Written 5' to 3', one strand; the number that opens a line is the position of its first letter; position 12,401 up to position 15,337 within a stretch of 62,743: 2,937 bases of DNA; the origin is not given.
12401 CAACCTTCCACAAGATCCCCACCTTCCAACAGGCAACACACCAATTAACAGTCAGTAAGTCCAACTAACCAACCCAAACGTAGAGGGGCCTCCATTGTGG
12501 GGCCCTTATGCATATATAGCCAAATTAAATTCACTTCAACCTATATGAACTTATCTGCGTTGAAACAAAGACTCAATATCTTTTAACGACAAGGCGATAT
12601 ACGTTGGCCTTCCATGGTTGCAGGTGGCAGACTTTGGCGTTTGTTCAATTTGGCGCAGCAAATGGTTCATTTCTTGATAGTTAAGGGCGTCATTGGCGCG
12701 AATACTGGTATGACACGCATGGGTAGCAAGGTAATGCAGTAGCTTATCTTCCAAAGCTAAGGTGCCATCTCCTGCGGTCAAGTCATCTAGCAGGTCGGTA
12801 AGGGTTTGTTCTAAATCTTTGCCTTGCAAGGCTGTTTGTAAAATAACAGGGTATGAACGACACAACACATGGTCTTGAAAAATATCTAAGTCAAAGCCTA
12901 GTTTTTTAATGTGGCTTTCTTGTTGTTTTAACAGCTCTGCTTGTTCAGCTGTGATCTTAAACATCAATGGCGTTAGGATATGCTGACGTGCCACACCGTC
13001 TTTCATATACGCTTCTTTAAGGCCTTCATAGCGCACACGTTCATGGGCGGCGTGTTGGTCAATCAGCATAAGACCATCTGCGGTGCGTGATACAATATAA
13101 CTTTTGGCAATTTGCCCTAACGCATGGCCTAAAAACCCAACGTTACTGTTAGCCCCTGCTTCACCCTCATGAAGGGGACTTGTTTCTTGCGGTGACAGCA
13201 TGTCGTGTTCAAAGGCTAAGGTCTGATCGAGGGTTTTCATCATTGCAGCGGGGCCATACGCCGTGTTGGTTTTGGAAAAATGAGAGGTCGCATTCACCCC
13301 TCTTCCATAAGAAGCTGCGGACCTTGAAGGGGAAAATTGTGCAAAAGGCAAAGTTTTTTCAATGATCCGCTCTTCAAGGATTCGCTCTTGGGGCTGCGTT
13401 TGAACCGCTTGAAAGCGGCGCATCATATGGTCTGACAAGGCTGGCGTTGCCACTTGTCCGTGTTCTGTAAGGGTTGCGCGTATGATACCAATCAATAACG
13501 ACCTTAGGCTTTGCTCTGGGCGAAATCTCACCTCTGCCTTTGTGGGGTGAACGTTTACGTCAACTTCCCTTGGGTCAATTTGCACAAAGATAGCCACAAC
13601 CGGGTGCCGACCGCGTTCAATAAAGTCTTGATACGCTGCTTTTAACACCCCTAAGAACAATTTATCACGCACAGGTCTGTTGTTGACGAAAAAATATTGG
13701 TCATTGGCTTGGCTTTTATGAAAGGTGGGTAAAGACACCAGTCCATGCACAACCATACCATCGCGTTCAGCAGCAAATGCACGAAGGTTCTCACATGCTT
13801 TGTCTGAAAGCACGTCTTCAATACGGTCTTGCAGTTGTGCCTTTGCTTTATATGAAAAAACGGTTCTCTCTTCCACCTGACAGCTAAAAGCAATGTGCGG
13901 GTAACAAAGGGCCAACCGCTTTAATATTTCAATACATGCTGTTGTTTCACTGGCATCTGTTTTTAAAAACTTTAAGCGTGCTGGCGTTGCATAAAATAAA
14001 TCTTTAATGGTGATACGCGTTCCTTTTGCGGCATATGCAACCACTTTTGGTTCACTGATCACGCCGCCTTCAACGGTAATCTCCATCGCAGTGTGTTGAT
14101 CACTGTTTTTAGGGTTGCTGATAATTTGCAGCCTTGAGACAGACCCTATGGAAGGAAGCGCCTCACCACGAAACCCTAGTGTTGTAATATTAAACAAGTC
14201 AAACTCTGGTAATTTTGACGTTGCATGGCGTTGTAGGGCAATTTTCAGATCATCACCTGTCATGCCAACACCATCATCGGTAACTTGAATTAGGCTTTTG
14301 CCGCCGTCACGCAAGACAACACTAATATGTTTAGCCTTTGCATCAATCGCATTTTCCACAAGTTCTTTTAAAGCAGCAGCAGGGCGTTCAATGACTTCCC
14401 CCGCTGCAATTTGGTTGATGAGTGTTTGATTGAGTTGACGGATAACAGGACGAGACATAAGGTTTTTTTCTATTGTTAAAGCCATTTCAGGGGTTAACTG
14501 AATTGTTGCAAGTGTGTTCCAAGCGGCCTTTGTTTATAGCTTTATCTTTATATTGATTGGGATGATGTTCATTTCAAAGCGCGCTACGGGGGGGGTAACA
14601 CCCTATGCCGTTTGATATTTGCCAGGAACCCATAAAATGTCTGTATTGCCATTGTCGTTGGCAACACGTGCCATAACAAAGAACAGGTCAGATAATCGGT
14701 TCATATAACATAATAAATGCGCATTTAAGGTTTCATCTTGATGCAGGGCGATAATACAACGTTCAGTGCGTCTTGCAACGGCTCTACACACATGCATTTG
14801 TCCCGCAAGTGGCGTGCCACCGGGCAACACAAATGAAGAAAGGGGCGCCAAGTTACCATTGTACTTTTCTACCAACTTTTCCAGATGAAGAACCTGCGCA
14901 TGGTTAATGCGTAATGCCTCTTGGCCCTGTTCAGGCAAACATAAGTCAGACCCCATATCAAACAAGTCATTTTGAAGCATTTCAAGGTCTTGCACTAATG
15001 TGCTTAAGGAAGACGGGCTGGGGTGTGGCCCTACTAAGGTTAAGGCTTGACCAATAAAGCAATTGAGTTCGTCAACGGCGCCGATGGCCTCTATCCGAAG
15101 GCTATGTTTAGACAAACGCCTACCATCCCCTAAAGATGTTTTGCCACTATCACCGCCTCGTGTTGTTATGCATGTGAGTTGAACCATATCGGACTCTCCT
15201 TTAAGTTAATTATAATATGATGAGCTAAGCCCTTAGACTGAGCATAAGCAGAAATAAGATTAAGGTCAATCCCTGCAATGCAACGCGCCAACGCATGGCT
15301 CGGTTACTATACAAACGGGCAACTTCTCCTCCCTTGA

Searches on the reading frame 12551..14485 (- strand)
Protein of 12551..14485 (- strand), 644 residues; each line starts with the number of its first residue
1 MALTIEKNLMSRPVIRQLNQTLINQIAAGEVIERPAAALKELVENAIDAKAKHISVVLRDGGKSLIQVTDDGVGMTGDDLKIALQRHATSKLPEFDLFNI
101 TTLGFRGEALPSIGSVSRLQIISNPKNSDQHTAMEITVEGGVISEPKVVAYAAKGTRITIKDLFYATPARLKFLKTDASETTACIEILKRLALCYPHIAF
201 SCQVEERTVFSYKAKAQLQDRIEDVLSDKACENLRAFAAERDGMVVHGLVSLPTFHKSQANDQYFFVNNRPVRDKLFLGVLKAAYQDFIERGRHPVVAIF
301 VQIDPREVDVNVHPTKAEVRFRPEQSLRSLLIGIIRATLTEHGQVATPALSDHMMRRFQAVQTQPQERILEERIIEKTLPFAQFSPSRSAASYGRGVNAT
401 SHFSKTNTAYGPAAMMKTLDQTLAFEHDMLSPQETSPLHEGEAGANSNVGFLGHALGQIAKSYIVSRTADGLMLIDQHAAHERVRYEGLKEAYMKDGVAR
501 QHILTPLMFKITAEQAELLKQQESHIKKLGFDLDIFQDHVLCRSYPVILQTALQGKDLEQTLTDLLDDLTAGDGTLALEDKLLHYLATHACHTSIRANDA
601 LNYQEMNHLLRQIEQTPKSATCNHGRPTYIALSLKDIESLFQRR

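Call 20: search_protein_families(library=pfam, proteins=[window:12551-14485:-], max_evalue=0.001)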
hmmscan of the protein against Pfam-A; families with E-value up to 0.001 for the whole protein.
window:12551-14485:- (644 aa): 4 families
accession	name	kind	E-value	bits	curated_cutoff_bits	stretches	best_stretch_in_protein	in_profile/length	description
PF01119.25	DNA_mis_repair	-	7.2e-35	119.6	26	1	222-339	1-118/119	DNA mismatch repair protein, C-terminal domain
PF08676.16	MutL_C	-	3.4e-34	118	25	1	456-601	1-142/142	MutL C terminal dimerisation domain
PF13589.12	HATPase_c_3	-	5.4e-12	46.3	25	1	36-135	4-102/137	Histidine kinase-, DNA gyrase B-, and HSP90-like ATPase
PF02518.31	HATPase_c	-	2.1e-07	31.8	26.4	1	34-89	5-63/111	Histidine kinase-, DNA gyrase B-, and HSP90-like ATPase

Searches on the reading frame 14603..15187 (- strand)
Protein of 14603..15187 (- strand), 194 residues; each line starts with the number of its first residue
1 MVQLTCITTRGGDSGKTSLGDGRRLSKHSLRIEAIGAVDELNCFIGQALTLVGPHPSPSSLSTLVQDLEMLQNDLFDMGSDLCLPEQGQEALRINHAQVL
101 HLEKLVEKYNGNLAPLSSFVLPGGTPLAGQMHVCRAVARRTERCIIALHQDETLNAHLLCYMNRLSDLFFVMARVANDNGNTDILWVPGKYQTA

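Call 20: search_protein_families(library=pfam, proteins=[window:14603-15187:-], max_evalue=0.001)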
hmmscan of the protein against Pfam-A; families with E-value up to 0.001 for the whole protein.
window:14603-15187:- (194 aa): 1 family
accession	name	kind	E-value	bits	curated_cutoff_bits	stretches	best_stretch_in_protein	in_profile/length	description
PF01923.23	Cob_adeno_trans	-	3.9e-54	183.7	24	1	7-176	1-171/171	Cobalamin adenosyltransferase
